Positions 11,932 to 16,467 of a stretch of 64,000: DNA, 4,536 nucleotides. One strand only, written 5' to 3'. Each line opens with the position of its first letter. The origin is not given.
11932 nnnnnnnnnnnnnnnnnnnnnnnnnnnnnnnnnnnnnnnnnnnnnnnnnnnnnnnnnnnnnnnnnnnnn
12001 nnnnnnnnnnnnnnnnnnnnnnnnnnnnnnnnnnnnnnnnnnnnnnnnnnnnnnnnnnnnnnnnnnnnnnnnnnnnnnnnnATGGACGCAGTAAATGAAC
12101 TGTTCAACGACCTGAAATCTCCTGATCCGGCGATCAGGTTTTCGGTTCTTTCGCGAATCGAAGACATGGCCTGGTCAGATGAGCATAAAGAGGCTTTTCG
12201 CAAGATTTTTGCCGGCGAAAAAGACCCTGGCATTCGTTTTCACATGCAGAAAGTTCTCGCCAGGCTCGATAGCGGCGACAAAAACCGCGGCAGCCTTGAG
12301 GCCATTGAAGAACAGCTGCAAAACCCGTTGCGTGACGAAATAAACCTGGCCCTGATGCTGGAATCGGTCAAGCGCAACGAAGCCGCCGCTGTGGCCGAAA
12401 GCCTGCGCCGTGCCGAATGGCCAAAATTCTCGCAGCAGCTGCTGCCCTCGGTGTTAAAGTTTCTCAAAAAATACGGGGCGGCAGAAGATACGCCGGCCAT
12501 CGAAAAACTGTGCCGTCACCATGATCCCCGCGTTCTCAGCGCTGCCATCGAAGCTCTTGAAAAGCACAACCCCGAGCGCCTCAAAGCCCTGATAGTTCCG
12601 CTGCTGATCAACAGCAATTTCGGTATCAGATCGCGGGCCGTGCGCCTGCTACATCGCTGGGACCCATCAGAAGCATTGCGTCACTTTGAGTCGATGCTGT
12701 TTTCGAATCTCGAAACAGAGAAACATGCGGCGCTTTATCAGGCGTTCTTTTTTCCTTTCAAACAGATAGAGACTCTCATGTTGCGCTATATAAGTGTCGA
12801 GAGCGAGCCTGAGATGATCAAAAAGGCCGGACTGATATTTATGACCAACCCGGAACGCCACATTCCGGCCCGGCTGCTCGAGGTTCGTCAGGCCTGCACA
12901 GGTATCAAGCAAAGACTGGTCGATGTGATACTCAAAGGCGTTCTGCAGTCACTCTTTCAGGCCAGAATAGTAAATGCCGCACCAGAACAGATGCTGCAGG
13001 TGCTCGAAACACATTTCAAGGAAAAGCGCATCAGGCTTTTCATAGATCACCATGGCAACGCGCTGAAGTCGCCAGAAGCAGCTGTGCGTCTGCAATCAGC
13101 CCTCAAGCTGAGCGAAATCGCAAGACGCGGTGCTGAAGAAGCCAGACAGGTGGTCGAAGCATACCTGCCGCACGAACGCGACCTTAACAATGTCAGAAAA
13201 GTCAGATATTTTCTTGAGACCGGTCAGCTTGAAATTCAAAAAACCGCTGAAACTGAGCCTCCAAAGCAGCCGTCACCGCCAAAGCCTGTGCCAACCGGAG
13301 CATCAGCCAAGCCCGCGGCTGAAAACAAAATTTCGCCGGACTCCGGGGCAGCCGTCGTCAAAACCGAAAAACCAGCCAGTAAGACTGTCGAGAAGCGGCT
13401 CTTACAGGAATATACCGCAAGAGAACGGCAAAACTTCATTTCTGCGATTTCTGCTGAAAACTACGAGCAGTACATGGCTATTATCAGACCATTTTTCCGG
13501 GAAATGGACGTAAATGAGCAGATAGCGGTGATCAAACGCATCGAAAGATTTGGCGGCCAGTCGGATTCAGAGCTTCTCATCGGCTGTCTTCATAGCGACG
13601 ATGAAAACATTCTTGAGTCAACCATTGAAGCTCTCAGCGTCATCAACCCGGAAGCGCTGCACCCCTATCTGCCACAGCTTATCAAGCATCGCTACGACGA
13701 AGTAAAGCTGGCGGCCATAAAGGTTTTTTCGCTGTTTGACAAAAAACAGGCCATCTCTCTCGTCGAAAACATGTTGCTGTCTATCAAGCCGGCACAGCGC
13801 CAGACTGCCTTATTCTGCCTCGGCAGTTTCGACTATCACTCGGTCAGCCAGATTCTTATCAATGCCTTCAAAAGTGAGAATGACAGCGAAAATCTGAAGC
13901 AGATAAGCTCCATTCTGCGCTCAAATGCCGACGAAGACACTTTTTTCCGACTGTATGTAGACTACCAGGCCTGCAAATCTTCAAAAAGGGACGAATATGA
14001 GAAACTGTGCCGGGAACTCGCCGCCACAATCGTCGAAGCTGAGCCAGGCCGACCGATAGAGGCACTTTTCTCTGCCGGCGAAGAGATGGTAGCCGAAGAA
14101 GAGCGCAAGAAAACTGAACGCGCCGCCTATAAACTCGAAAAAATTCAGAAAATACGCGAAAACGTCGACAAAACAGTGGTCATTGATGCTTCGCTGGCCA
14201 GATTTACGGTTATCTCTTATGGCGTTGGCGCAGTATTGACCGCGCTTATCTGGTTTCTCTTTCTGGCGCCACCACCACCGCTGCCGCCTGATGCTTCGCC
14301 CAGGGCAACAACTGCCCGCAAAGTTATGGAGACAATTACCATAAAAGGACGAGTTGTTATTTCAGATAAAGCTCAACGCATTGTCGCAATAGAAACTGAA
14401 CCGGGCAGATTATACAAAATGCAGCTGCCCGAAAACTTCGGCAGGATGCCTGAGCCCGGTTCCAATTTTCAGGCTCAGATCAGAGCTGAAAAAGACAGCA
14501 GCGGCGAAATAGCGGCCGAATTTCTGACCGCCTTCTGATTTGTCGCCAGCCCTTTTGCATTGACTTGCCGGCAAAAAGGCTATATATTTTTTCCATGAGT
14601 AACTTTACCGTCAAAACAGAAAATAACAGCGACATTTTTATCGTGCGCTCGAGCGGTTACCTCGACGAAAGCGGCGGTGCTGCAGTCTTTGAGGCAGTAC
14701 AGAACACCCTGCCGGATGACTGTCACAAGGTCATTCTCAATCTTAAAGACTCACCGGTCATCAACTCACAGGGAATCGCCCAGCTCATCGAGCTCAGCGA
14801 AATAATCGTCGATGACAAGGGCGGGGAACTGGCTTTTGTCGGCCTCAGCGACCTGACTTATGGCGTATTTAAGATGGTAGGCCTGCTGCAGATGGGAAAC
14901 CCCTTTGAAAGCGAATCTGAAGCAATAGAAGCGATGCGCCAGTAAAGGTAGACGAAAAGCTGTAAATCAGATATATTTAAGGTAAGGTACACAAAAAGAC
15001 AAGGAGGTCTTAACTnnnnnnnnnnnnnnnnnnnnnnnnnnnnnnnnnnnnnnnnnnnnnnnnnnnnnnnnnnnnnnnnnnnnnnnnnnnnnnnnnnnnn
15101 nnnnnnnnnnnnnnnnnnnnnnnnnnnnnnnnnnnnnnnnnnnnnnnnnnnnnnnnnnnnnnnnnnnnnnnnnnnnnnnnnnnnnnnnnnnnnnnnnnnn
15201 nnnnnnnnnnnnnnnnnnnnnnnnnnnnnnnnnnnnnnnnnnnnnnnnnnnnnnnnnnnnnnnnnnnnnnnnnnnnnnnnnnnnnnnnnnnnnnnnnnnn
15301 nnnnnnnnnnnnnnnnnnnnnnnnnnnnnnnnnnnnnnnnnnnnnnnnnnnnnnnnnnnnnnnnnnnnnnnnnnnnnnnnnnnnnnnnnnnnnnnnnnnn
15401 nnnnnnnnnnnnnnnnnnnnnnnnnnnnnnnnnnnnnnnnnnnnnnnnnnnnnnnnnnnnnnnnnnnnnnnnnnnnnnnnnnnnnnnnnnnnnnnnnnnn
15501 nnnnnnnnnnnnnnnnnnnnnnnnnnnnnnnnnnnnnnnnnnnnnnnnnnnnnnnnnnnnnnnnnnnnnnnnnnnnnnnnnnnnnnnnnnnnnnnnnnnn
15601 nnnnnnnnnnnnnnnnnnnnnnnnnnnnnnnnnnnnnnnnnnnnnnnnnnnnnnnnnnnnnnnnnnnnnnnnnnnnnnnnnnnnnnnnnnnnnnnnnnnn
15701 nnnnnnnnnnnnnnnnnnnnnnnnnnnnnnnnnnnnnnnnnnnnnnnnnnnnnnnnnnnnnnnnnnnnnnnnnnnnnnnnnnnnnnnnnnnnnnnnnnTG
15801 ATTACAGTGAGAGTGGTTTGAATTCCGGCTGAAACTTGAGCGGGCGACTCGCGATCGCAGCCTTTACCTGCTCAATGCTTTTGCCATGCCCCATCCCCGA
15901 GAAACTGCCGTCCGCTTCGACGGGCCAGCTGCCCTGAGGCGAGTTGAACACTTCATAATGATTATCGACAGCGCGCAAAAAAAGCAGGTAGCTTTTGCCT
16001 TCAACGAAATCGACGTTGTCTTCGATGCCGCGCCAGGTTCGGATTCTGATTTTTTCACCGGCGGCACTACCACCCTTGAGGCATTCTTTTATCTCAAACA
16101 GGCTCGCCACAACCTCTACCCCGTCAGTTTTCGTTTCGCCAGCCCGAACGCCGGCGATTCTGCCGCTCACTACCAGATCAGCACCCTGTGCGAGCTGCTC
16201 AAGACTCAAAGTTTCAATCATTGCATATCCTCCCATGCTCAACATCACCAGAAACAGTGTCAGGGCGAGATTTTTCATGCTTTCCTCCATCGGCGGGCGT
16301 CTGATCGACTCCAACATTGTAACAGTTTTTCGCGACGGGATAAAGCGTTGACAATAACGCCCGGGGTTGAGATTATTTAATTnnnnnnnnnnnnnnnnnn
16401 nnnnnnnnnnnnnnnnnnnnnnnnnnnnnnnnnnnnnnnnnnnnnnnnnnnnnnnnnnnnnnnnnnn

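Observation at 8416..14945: Co-directional gene string of poorly characterised domain proteins (lipoprotein, TPR-TerB, YbjN-like, secreted protein, HEAT-TM protein, STAS) ending at a solitary flagellin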

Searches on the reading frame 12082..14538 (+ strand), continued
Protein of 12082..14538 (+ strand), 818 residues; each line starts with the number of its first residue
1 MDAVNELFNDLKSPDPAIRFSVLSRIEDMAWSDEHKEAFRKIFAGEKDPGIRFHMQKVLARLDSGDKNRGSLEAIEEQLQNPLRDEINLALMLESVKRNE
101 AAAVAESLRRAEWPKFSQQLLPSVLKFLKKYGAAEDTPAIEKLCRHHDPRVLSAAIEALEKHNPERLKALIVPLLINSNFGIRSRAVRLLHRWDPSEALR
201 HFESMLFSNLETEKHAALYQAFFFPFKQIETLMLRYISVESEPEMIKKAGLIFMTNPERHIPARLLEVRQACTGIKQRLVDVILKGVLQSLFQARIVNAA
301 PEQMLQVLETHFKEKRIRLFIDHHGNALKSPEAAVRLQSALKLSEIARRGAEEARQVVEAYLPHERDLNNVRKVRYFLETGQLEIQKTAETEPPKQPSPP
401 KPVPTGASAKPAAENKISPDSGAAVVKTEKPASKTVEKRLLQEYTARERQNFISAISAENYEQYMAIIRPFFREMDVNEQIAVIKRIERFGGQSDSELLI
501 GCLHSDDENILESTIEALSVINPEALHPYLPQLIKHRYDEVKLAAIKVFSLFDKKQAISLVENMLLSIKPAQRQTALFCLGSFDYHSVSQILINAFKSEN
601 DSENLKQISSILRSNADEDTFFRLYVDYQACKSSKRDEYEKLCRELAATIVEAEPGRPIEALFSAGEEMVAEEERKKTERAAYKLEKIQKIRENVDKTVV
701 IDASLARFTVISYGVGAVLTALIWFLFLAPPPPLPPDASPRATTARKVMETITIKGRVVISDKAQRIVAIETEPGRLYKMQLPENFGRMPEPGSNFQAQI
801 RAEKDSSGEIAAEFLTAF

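Call 30: find_encoding_contigs(protein=P0082, flank=10000, max_places=2)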
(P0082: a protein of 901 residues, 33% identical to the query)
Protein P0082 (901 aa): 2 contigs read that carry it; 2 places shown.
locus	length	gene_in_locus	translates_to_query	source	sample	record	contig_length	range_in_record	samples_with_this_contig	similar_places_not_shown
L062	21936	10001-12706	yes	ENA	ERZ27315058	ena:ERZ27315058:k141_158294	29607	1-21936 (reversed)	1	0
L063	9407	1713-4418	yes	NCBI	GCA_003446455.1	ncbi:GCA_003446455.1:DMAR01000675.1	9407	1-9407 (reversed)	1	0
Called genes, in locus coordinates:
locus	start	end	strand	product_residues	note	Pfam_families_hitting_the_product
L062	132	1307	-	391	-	PF04143:Sulf_transp, PF00581:Rhodanese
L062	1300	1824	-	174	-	PF04143:Sulf_transp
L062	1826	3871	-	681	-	PF00753:Lactamase_B, PF00581:Rhodanese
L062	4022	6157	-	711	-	PF01476:LysM, PF23457:LysM2_NFP (faint), PF01476:LysM (weak)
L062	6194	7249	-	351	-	PF00850:Hist_deacetyl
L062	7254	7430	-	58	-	-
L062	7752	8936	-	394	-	-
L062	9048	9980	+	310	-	-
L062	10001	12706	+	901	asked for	PF13646:HEAT_2 (weak)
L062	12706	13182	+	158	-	PF08239:SH3_3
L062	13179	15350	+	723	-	-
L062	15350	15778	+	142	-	-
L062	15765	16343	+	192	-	-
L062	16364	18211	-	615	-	-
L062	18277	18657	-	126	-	PF00903:Glyoxalase (faint)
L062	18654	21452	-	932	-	PF00672:HAMP, PF07228:SpoIIE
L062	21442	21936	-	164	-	?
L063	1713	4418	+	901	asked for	PF13646:HEAT_2 (weak)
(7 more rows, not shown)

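Call 65: search_protein_families(library=padloc, proteins=[window:12082-14538:+], max_evalue=0.01)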
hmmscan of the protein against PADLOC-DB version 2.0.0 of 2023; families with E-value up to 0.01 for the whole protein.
window:12082-14538:+ (818 aa): 2 families
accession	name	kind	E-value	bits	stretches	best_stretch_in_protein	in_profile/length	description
PDLC02919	HEAT-ARM_XIII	-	1.1e-06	24.3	1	498-613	1252-1365/1972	-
PDLC03925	OloA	-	4.1e-05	21.1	1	438-614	60-236/596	-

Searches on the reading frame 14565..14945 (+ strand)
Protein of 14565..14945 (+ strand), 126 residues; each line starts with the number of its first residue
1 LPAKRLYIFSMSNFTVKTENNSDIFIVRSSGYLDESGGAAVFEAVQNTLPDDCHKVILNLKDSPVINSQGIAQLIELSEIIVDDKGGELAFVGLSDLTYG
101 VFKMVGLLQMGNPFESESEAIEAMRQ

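Call 3: search_protein_families(library=pfam, proteins=[window:14565-14945:+], max_evalue=0.1)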
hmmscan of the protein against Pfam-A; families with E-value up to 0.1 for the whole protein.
window:14565-14945:+ (126 aa): 1 family
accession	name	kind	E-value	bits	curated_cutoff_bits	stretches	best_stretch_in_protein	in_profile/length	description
PF01740.26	STAS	-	1.4e-10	41.3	22.6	1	17-120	3-106/106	STAS domain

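Call 23: search_protein_families(library=ncbifam, proteins=[window:14595-14945:+], max_evalue=0.01)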
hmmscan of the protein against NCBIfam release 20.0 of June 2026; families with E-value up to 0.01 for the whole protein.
window:14595-14945:+ (116 aa): 3 families
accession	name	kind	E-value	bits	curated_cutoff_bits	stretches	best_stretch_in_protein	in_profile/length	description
TIGR00377.1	ant_ant_sig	superfamily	7e-09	35.5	53.45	1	3-100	2-99/108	anti-sigma factor antagonist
TIGR02886.1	spore_II_AA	equivalog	5.1e-07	29.7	114.75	1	7-111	2-106/106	anti-sigma F factor antagonist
NF047705.1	slr1659_superfam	superfamily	0.0085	16.4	100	1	4-80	8-85/111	slr1659 superfamily regulator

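Call 43: search_solved_structures(query=window:14595-14945:+, max_evalue=0.01, show_alignments=2)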
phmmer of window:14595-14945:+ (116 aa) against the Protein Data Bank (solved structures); distinct sequences matched with E-value up to 0.01: 3.
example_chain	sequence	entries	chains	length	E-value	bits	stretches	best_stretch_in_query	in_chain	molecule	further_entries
1auz_A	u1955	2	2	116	4.2e-05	27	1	13-111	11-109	SPOIIAA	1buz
1th8_B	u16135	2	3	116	0.00041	23.8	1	6-113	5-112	Anti-sigma F factor antagonist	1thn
1tid_B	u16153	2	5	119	0.0011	22.4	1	6-113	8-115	Anti-sigma F factor antagonist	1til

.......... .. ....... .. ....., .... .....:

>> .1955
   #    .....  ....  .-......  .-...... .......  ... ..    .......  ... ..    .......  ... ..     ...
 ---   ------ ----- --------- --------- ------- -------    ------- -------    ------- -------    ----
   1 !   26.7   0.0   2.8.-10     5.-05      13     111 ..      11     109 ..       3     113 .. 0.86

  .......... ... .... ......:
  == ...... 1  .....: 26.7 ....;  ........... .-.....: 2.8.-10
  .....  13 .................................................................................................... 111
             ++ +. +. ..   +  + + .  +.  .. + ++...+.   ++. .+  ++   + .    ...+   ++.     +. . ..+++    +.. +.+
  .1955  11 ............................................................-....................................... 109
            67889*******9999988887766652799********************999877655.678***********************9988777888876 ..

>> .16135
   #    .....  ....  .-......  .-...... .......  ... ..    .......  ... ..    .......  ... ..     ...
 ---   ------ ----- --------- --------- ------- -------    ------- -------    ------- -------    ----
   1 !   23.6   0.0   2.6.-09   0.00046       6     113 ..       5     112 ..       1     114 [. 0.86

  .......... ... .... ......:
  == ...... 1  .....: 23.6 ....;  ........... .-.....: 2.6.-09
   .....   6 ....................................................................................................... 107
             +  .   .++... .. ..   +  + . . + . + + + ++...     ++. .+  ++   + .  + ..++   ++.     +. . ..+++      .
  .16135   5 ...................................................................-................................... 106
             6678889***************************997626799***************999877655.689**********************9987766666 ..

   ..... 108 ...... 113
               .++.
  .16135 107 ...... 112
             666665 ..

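Call 65: search_protein_families(library=padloc, proteins=[window:14595-14945:+], max_evalue=0.01)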
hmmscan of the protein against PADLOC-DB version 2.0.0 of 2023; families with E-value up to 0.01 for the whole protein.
window:14595-14945:+ (116 aa): 0 families

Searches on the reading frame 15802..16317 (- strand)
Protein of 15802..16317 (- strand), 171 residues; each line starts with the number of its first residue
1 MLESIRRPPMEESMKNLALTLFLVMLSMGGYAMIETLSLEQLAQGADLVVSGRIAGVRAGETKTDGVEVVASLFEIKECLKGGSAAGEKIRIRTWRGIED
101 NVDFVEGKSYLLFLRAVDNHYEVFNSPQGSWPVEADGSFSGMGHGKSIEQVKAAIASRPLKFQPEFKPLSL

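Call 3: search_protein_families(library=pfam, proteins=[window:15802-16317:-], max_evalue=0.1)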
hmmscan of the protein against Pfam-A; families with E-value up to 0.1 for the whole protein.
window:15802-16317:- (171 aa): 1 family
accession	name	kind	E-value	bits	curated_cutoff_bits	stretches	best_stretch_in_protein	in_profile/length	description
PF25518.1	NRG2_N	-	0.00069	20.3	27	1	43-125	2-82/90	NRG2 N-terminal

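Call 23: search_protein_families(library=ncbifam, proteins=[window:15802-16290:-], max_evalue=0.01)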
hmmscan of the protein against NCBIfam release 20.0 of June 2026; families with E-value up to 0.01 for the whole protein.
window:15802-16290:- (162 aa): 0 families

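Call 65: search_protein_families(library=padloc, proteins=[window:15802-16290:-], max_evalue=0.01)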
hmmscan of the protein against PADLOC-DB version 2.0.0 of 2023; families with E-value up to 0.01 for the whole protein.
window:15802-16290:- (162 aa): 0 families
